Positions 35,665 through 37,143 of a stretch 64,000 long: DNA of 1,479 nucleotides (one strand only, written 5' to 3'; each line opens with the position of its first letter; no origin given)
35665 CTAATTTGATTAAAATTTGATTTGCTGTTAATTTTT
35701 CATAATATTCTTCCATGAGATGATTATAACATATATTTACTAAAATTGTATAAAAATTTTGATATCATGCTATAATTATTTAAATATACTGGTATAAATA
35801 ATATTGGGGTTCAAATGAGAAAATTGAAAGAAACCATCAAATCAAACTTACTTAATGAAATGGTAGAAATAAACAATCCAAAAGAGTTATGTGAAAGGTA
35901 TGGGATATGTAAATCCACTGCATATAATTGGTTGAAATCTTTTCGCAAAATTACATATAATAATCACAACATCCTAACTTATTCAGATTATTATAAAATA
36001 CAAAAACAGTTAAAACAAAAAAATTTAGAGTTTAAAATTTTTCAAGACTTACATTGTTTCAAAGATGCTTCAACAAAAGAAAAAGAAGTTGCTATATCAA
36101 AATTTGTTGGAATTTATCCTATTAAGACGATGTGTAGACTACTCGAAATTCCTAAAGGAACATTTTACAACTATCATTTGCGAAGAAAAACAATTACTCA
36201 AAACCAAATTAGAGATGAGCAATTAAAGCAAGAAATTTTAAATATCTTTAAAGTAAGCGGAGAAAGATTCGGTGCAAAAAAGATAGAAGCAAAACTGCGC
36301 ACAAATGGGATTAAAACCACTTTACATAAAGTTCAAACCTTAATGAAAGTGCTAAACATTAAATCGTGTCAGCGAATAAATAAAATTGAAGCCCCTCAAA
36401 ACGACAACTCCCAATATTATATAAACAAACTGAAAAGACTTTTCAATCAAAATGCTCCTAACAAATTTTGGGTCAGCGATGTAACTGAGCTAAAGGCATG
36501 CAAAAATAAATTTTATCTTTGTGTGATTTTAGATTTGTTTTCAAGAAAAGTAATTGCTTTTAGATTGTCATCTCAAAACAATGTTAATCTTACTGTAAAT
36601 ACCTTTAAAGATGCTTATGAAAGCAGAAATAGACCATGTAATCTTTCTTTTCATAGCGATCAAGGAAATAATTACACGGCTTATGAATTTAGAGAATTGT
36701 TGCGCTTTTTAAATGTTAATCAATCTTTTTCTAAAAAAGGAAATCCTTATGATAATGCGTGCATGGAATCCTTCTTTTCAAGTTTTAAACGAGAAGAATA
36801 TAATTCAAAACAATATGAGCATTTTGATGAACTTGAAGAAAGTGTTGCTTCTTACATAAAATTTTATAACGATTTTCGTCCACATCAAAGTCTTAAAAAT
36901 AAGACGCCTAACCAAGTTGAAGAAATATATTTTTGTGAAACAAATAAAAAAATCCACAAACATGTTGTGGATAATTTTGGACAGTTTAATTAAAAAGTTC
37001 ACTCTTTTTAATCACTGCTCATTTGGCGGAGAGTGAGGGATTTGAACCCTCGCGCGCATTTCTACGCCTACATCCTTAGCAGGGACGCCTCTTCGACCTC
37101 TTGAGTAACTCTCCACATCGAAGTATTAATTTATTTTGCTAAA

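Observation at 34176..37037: A/T-rich islet at tRNA-Ser carrying an orphan PD-(D/E)xK-like protein: candidate single-gene defence or toxin module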

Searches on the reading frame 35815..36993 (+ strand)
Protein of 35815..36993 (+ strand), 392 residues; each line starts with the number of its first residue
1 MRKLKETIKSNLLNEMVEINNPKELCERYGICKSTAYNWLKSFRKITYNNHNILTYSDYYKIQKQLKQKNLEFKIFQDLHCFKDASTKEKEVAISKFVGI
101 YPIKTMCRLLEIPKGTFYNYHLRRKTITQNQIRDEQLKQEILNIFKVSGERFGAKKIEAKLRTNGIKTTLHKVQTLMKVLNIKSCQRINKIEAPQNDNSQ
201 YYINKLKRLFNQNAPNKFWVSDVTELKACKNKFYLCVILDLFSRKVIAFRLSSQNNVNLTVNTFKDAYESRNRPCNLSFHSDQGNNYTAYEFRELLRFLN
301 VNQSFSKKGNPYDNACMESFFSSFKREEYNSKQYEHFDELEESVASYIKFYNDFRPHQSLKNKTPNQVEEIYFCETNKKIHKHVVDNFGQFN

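Call 6: search_protein_families(library=pfam, proteins=[window:35815-36993:+], max_evalue=1)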
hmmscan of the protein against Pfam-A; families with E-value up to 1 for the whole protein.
window:35815-36993:+ (392 aa): 14 families
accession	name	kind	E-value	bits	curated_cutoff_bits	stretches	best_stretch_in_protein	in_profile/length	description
PF00665.32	rve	-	9.4e-24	84.1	32.6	1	213-311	2-102/102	Integrase core domain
PF13683.12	rve_3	-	1.2e-17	63.9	26.5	1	300-365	2-67/67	Integrase core domain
PF13333.12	rve_2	-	4.1e-10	40.1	22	1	318-367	1-50/56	Integrase core domain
PF13276.12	HTH_21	-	3.1e-09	37.4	28.1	1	134-185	3-55/60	HTH-like domain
PF13551.12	HTH_29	-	1.3e-05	25.7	28.1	1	18-45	10-38/64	Winged helix-turn helix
PF07022.19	Phage_CI_repr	-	1.9e-05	25.4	22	1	16-40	9-33/65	Bacteriophage CI repressor helix-turn-helix domain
PF12728.13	HTH_17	-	0.00016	22.3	27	1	22-42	4-24/51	Helix-turn-helix domain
PF13384.12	HTH_23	-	0.00024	21.3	24.6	1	21-44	19-42/50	Homeodomain-like domain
PF13518.12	HTH_28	-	0.00056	20.4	25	1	17-45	10-38/52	Helix-turn-helix domain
PF13022.12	HTH_Tnp_1_2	-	0.0098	16.4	27.9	1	21-56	28-63/122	Helix-turn-helix of insertion element transposase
PF18114.7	Suv3_N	-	0.021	15.4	24.2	0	5-52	26-73/116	Suv3 helical N-terminal domain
PF01527.26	HTH_Tnp_1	-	0.043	14.5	24.1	0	23-44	27-48/75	Transposase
PF13610.12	DDE_Tnp_IS240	-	0.06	13.9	27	1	219-350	4-132/139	DDE domain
PF11543.14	UN_NPL4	-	0.91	10.5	21.9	0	59-93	30-65/80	Nuclear pore localisation protein NPL4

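Call 7: search_protein_families(library=padloc, proteins=[window:35815-36993:+], max_evalue=1)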
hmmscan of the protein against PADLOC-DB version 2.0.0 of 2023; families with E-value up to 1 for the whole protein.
window:35815-36993:+ (392 aa): 1 family
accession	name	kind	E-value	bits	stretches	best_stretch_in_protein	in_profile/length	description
PDLC04133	mad1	-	0.007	14.7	0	22-61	8-49/60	mads_1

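Call 11: search_protein_families(library=ncbifam, proteins=[window:35815-36993:+], max_evalue=1)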
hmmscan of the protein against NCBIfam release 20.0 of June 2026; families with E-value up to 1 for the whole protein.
window:35815-36993:+ (392 aa): 4 families
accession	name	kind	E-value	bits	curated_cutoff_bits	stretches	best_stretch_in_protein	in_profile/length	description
NF033516.0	transpos_IS3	equivalog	1.4e-85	287.7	160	1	15-369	9-369/369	IS3 family transposase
NF033577.2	transpos_IS481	equivalog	4.8e-33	114.9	224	2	127-367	54-282/284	IS481 family transposase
NF006918.0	PRK09409.1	subfamily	3.1e-05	23.7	597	1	215-367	125-283/301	IS2 transposase TnpB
NF033588.1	transpos_ISC774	exception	0.0018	17.8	200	1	198-255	43-101/195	IS6 family transposase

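Call 12: search_protein_families(library=phrogs, proteins=[window:35815-36993:+], max_evalue=1)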
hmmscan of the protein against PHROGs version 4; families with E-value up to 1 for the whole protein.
window:35815-36993:+ (392 aa): 15 families
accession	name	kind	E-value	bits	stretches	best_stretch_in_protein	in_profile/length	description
phrog_157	-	integration and excision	9e-89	300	1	10-379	125-494/580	transposase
phrog_956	-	integration and excision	1.5e-46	160.3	1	205-379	34-208/436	transposase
phrog_4869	-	unknown function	4.3e-34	118.9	1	98-254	10-167/172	-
phrog_8347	-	unknown function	6.4e-20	72.1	1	177-264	1-88/95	-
phrog_21036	-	unknown function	1.4e-16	61.4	1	94-188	4-96/109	-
phrog_8463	-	integration and excision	2.2e-13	50.9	2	123-370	59-303/380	transposase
phrog_310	-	integration and excision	4.9e-13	49.8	1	232-368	300-460/696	transposase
phrog_9038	-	unknown function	9e-13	49.3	1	171-274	82-185/186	-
phrog_32279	-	unknown function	4.3e-09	37.7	1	234-296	2-64/90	-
phrog_534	-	DNA, RNA and nucleotide metabolism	0.00017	22.5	1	21-52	27-58/87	DNA binding protein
phrog_4102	-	head and packaging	0.00022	22.5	1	3-42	14-53/166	terminase small subunit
phrog_24579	-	head and packaging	0.0093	17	1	13-74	25-83/126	terminase small subunit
phrog_12057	-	unknown function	0.017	14.9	1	132-207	310-385/493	-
phrog_4745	-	DNA, RNA and nucleotide metabolism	0.02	15.7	1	14-41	26-53/107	DNA binding protein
phrog_125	-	DNA, RNA and nucleotide metabolism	0.68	10.4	0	21-87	181-247/254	DNA invertase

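Call 47: find_related_loci(query=window:35815-36993:+, collection=metagenome_contigs, flank=6000)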
Query window:35815-36993:+ (392 aa) in metagenome_contigs; peptide patterns used: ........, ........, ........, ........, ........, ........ (x = any residue, [..] = any of these).
239 stretches matched a pattern; 62 encode a relative of the query (tblastn E <= 1e-3); 62 distinct loci.
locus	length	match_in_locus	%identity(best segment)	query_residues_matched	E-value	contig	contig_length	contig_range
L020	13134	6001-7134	59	1-379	2e-148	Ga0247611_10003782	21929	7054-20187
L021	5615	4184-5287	59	1-373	1e-148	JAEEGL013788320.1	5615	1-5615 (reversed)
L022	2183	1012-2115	59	1-373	6e-157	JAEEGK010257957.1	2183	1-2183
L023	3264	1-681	71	148-373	9e-104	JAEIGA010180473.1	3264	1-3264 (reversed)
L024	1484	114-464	65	274-390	2e-45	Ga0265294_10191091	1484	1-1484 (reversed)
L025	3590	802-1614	32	101-369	2e-43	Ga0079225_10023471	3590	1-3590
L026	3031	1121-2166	34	24-370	7e-43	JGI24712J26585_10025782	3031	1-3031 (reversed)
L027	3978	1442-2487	34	24-370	8e-43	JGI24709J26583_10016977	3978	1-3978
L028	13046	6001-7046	34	24-370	1e-42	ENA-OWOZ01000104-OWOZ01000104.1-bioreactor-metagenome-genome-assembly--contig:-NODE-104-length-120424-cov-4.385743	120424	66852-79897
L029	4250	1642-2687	34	24-370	8e-43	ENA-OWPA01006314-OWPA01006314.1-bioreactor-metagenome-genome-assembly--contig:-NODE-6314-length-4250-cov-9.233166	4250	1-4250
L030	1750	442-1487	34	24-370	3e-42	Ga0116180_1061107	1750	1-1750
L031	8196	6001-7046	34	24-370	3e-42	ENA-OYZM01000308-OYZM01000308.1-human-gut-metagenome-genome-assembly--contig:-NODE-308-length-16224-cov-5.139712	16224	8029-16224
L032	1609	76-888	34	101-370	4e-42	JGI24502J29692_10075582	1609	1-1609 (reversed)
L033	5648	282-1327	34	24-370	3e-42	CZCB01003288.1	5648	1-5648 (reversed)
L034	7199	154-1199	34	24-370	5e-42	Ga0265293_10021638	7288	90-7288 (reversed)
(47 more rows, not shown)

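Call 67: search_protein_families(library=pfam, proteins=[L020:5374-5751:-, L020:4673-5362:-, L020:3719-4456:-, L020:3346-3726:-, L020:3114-3359:-, L021:2749-3861:-, L021:1240-2739:-, L021:3-1352:-], max_evalue=0.01)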
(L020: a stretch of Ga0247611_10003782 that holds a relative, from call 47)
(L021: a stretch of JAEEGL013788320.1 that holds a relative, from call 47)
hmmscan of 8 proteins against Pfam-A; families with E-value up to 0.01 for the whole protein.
L020:5374-5751:- (125 aa): 4 families
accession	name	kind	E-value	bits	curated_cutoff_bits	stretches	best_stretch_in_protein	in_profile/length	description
PF01381.28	HTH_3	-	4.2e-12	46.3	23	1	14-67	1-53/55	Helix-turn-helix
PF13560.12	HTH_31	-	7.4e-09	36.2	27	1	10-72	2-64/64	Helix-turn-helix domain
PF12844.13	HTH_19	-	2.8e-07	30.8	30.2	1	11-73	1-59/64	Helix-turn-helix domain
PF13413.12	HTH_25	-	0.0098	16.1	24.6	0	14-45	2-33/62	Helix-turn-helix domain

L020:4673-5362:- (229 aa): 2 families
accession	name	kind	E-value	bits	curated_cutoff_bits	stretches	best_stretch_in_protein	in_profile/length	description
PF06114.19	Peptidase_M78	-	7e-05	23.1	22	1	100-219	36-122/123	IrrE N-terminal-like domain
PF01435.24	Peptidase_M48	-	0.0066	16.7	20.3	0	86-120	44-79/186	Peptidase family M48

L020:3719-4456:- (245 aa): 1 family
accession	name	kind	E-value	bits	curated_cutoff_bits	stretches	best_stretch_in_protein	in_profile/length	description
PF14386.11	DUF4417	-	6.2e-19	68.6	28.9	1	25-206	4-170/183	Domain of unknown function (DUF4417)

L020:3346-3726:- (126 aa): 1 family
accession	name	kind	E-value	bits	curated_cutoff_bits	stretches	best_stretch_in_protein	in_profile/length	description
PF15529.11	Ntox24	-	0.0022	18.7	24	1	58-107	18-68/91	Bacterial toxin 24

L020:3114-3359:- (81 aa): 0 families

L021:2749-3861:- (370 aa): 1 family
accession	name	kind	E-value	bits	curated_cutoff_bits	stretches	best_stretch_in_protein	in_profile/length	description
PF02086.21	MethyltransfD12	-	3.6e-35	122.4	22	2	167-348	71-249/253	D12 class N6 adenine-specific DNA methyltransferase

L021:1240-2739:- (499 aa): 1 family
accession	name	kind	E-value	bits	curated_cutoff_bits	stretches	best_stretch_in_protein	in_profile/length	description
PF03235.19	GmrSD_N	-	1.2e-22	81.4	33.2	1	166-305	12-198/199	GmrSD restriction endonuclease, N-terminal domain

L021:3-1352:- (450 aa): 6 families
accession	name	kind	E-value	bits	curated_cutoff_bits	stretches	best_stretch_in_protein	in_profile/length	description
PF13175.12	AAA_15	-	5.4e-28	99.1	32.1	2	114-331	161-374/374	AAA ATPase domain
PF13304.12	AAA_21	-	2.8e-20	74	27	2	153-331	166-303/304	AAA domain, putative AbiEii toxin, Type IV TA system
PF02463.25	SMC_N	-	1.1e-09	38.5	40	1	41-332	2-203/220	RecF/RecN/SMC N terminal domain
PF11398.14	DUF2813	-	1.4e-07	31.7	21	1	41-88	3-50/372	Protein of unknown function (DUF2813)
PF13476.12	AAA_23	-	8.2e-07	30.3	27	1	43-171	1-126/201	AAA domain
PF13555.12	AAA_29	-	0.0012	19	27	1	43-88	3-50/61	P-loop containing region of AAA domain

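Call 95: search_dna_similar(query=window:35815-36993:+, collection=plasmids, mode=protein, max_evalue=1e-20, max_rows=15)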
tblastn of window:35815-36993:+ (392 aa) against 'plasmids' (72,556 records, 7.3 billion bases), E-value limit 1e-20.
The search stops at 5000 records and this limit was reached: more records match than are counted here, and every count below describes the 5000 best-scoring records only.
Records with a match: at least 5000; places in all: 11235; records where one place covers at least 80% of the query: 245.
Best place of each record, by identity: <60% 5000.
By first word of the organism name: Escherichia 1896; Klebsiella 933; Enterobacter 354; Salmonella 321; Enterococcus 319; Lactococcus 213; Citrobacter 182; Shigella 106; Raoultella 43; Pseudomonas 38; and 107 more.
By predicted mobility (MOB-suite, as given by PLSDB): conjugative 2813; non-mobilizable 1249; mobilizable 938.
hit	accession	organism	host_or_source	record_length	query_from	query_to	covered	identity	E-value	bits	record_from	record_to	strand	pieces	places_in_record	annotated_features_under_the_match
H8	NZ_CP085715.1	Peribacillus asahii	single cell,soil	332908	2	371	91%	33.4%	8e-41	194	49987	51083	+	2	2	IS3 family transposase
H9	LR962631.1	Enterococcus faecalis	-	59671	2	373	88%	34.5%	3e-48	216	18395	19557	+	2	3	record has no annotation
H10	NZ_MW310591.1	Lactococcus garvieae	-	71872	6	377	93%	32.3%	1e-42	200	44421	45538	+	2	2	IS3 family transposase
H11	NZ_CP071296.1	Lactococcus sp. LG1267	Homo sapiens,mixed culture,Human feces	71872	6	377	93%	32.3%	1e-42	200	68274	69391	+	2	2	IS3 family transposase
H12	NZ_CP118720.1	Priestia aryabhattai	Pure isolate,Tap water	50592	20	370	90%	33.4%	7e-42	197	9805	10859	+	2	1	IS3 family transposase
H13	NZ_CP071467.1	Priestia megaterium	whole organism,Hypersaline environment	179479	20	370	88%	34.2%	8e-43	200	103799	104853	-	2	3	IS3 family transposase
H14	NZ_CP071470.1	Priestia megaterium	whole organism,Hypersaline environment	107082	20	370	88%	34.2%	8e-43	200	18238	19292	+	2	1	IS3 family transposase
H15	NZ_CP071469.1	Priestia megaterium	whole organism,Hypersaline environment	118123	20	370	88%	33.9%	4e-42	198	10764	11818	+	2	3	IS3 family transposase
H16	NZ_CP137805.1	Priestia megaterium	Bacillus megaterium assembly,Arshan ...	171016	20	370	88%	33.9%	4e-43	201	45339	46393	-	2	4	IS3 family transposase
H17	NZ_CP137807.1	Priestia megaterium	Bacillus megaterium assembly,Arshan ...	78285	20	370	88%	33.9%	4e-43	201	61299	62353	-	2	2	IS3 family transposase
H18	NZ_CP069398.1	Priestia megaterium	Homo sapiens,Pure culture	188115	20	370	88%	33.9%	1e-41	196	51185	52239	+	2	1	IS3 family transposase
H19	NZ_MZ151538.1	Listeria grayi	-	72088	2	373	93%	31.7%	2e-40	192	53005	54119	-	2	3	IS3 family transposase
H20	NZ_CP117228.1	Listeria innocua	whole organism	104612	2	373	93%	31.7%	2e-40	192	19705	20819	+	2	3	IS3 family transposase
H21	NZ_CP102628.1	Listeria innocua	cow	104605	2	373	93%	31.7%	2e-40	192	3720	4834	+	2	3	IS3 family transposase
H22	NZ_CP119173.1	Streptococcus macedonicus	-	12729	6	373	86%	34.4%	5e-40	191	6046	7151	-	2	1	none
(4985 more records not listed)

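Call 101: search_protein_families(library=padloc, proteins=[L021:2749-3861:-, L021:1240-2739:-, L021:3-1352:-, L020:4673-5362:-, L020:3719-4456:-, L020:3346-3726:-], max_evalue=0.00001)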
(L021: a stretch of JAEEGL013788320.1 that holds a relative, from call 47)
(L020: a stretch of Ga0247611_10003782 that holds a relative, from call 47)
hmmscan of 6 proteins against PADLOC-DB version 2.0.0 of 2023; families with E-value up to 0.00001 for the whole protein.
L021:2749-3861:- (370 aa): 20 families
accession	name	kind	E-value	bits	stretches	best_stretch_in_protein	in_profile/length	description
PDLC03294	MTase_II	-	2.5e-59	199.1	2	148-370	60-271/272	Type II methyltransferase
PDLC03349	MTase_II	-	2.2e-40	136.9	1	4-367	4-355/374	Type II methyltransferase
PDLC03735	oMTase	-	4.1e-38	129.4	2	169-370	82-282/284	orphan methyltransferase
PDLC03729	oMTase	-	2.8e-32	110.3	2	176-368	84-267/275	orphan methyltransferase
PDLC03383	MTase_II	-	3.3e-31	106.9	2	141-370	82-313/318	Type II methyltransferase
PDLC03266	MTase_II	-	2.4e-29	100.7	2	180-338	94-252/285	Type II methyltransferase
PDLC03261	MTase_II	-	4.2e-27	92.7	2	5-82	24-100/643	Type II methyltransferase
PDLC03247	MTase_II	-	1.1e-26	91.7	2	5-87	2-87/282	Type II methyltransferase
PDLC03717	oMTase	-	2.4e-15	54.7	1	6-93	3-93/285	orphan methyltransferase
PDLC04018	PD-Lambda-5_B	-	2.4e-15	54.6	2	9-96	8-104/291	-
PDLC03344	MTase_II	-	1.5e-13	48.9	1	5-77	3-74/154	Type II methyltransferase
PDLC03253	MTase_II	-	3.3e-13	47.9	1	5-101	3-99/253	Type II methyltransferase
PDLC03264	MTase_II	-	4.1e-12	44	1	148-368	68-281/306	Type II methyltransferase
PDLC03244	MTase_II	-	2.4e-11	41.3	1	8-81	30-102/295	Type II methyltransferase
PDLC03722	oMTase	-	4.2e-10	37.9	1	199-314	93-197/259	orphan methyltransferase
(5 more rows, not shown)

L021:1240-2739:- (499 aa): 3 families
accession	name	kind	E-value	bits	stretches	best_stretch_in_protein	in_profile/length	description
PDLC03877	NsnA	-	1.1e-77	259.9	1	100-497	13-383/385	-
PDLC04027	PD-T4-2_A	-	1.3e-27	94.8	1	163-454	50-331/363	-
PDLC03418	REase_II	-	1.4e-11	42.1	1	165-308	32-161/372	Type II restriction enzyme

L021:3-1352:- (450 aa): 75 families (the best 25 are shown)
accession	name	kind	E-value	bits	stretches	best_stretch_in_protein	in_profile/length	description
PDLC03878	NsnB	-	6.1e-70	234.7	1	41-366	2-314/345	-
PDLC02979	AriA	-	1.9e-30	104.9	2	115-331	158-373/373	-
PDLC04148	HEC-03B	-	1.8e-21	74.7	2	183-370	240-420/458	-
PDLC04707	PDC-M55A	-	3.9e-19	66.9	1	213-331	229-349/421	-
PDLC04178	HEC-01A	-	1.9e-17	61.4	2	37-83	5-51/399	-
PDLC02980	AriA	-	6.3e-17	60.5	1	62-331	1-303/304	-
PDLC04177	HEC-01A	-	5.4e-16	56.6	2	282-334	291-343/393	-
PDLC04176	HEC-01A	-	1.9e-15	55.1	2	218-333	209-323/371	-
PDLC00067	GajA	-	2.9e-15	53.8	1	39-101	3-61/604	AAA ATPase domain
PDLC00096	GajA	-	5.2e-15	53.2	1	254-331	255-337/630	AAA ATPase domain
PDLC02915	ATPase-Toprim_I-B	-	1.7e-14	51.5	2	267-349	236-316/623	-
PDLC04175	HEC-01A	-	2.5e-14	51.1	1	41-334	6-315/363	-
PDLC02358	Old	-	2.7e-14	50.9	1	40-146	3-113/578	Old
PDLC04135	mad3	-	4.1e-14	50.9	1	41-189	2-161/374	mads_3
PDLC00099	GajA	-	5.5e-14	50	1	260-330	272-343/626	AAA ATPase domain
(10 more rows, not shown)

L020:4673-5362:- (229 aa): 1 family
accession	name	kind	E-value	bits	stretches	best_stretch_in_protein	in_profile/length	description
PDLC04141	capP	-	6.5e-09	33.6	1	87-178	52-123/242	capP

L020:3719-4456:- (245 aa): 0 families

L020:3346-3726:- (126 aa): 0 families

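Call 106: find_homologous_proteins(query=window:35815-36993:+, max_evalue=1e-60)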
Query window:35815-36993:+ (392 aa): 288 proteins with E <= 1e-60 among 1755 candidates; the best 120 are listed.
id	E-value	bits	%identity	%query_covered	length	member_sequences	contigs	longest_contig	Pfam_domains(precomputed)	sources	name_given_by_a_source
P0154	1.1e-259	878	100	100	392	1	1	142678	PF00665.33,PF13551.13,PF13333.13,PF07022.20,PF13683.13,PF13276.13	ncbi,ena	-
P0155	2.4e-223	759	85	100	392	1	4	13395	PF00665.33,PF13333.13,PF13683.13,PF13276.13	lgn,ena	-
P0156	1.5e-197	674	77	99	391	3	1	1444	PF00665.33,PF13384.13,PF13333.13,PF13518.13,PF13683.13,PF13276.13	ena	-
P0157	4.5e-181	620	72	97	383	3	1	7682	PF00665.33,PF13610.13,PF13333.13,PF13683.13,PF13276.13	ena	-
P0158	1.7e-168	579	69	97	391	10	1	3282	PF00665.33,PF13551.13,PF13333.13,PF02796.22,PF13683.13,PF13276.13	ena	-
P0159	9.2e-168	576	69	96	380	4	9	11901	PF00665.33,PF13551.13,PF13333.13,PF01527.27,PF02796.22,PF13683.13,PF13276.13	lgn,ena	-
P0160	1.5e-167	575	67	97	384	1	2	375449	PF00665.33,PF13384.13,PF13333.13,PF01527.27,PF13518.13,PF04218.20,PF13683.13,PF13276.13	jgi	-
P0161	2.7e-166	571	69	96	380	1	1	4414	PF00665.33,PF13551.13,PF13333.13,PF02796.22,PF13683.13,PF13276.13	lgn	-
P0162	1.6e-165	569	70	95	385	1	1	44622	PF00665.33,PF13551.13,PF13610.13,PF13333.13,PF01527.27,PF02796.22,PF13683.13,PF13276.13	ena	-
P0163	4.8e-163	561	66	96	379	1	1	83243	PF00665.33,PF13384.13,PF13333.13,PF01527.27,PF13518.13,PF13683.13,PF13276.13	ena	-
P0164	2.0e-162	559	67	96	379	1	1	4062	PF00665.33,PF13384.13,PF13333.13,PF01527.27,PF13518.13,PF13683.13,PF13276.13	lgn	-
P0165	2.8e-162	558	69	95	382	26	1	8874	PF00665.33,PF13333.13,PF13683.13,PF13276.13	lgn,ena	-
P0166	4.0e-162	558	67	95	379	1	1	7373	PF00665.33,PF13384.13,PF13333.13,PF01527.27,PF13518.13,PF07022.20,PF13683.13,PF13276.13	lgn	-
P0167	5.4e-162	557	68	96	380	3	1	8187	PF00665.33,PF13551.13,PF13333.13,PF02796.22,PF13683.13,PF13276.13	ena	-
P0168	1.8e-160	552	71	92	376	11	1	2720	PF00665.33,PF13384.13,PF13333.13,PF01527.27,PF13683.13,PF13276.13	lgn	-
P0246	1.3e-93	332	46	94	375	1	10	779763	PF00665.33,PF13333.13,PF01527.27,PF13518.13,PF13683.13,PF13276.13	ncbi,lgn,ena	-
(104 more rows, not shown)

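Call 107: find_encoding_contigs(protein=P0246, flank=7000, max_places=8)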
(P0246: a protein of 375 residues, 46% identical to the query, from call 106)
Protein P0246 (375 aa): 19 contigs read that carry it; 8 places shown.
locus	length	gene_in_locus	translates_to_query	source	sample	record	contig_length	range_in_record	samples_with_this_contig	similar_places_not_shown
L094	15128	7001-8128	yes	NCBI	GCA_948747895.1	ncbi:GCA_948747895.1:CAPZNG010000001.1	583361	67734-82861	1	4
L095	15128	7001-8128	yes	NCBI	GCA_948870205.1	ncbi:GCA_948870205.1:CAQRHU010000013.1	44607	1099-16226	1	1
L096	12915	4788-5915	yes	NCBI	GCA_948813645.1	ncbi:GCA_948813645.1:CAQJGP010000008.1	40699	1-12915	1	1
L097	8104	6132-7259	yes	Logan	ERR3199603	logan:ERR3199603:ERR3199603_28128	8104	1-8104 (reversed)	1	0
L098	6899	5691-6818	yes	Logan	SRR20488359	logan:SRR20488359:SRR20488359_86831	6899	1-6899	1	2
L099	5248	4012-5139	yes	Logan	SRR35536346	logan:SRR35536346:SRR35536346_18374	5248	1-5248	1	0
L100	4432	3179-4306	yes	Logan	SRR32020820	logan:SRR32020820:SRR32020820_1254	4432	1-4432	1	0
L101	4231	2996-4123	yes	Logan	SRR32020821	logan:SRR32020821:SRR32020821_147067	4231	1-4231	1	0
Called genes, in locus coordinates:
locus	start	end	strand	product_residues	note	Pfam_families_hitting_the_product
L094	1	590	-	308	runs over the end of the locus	PF03631:Virul_fac_BrkB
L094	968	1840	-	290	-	PF02645:DegV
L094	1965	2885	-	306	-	-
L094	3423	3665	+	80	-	PF27871:CLB_0814_fam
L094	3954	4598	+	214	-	-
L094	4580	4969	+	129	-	-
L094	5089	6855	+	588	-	-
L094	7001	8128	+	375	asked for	PF01527:HTH_Tnp_1 (weak), PF13518:HTH_28 (faint), PF13276:HTH_21, PF00665:rve, PF13683:rve_3, PF13333:rve_2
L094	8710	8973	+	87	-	PF13828:DUF4190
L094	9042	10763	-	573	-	PF07261:DnaB_2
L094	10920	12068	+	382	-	PF00149:Metallophos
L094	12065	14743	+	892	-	PF02463:SMC_N, PF13476:AAA_23 (faint), PF13558:SbcC_Walker_B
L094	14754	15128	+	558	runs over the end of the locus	-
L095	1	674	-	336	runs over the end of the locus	PF03631:Virul_fac_BrkB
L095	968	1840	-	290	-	PF02645:DegV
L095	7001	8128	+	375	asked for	PF01527:HTH_Tnp_1 (weak), PF13518:HTH_28 (faint), PF13276:HTH_21, PF00665:rve, PF13683:rve_3, PF13333:rve_2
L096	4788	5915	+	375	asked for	PF01527:HTH_Tnp_1 (weak), PF13518:HTH_28 (faint), PF13276:HTH_21, PF00665:rve, PF13683:rve_3, PF13333:rve_2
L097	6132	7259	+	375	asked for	PF01527:HTH_Tnp_1 (weak), PF13518:HTH_28 (faint), PF13276:HTH_21, PF00665:rve, PF13683:rve_3, PF13333:rve_2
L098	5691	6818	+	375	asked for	PF01527:HTH_Tnp_1 (weak), PF13518:HTH_28 (faint), PF13276:HTH_21, PF00665:rve, PF13683:rve_3, PF13333:rve_2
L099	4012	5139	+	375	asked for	PF01527:HTH_Tnp_1 (weak), PF13518:HTH_28 (faint), PF13276:HTH_21, PF00665:rve, PF13683:rve_3, PF13333:rve_2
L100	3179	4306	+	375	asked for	PF01527:HTH_Tnp_1 (weak), PF13518:HTH_28 (faint), PF13276:HTH_21, PF00665:rve, PF13683:rve_3, PF13333:rve_2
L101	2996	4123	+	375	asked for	PF01527:HTH_Tnp_1 (weak), PF13518:HTH_28 (faint), PF13276:HTH_21, PF00665:rve, PF13683:rve_3, PF13333:rve_2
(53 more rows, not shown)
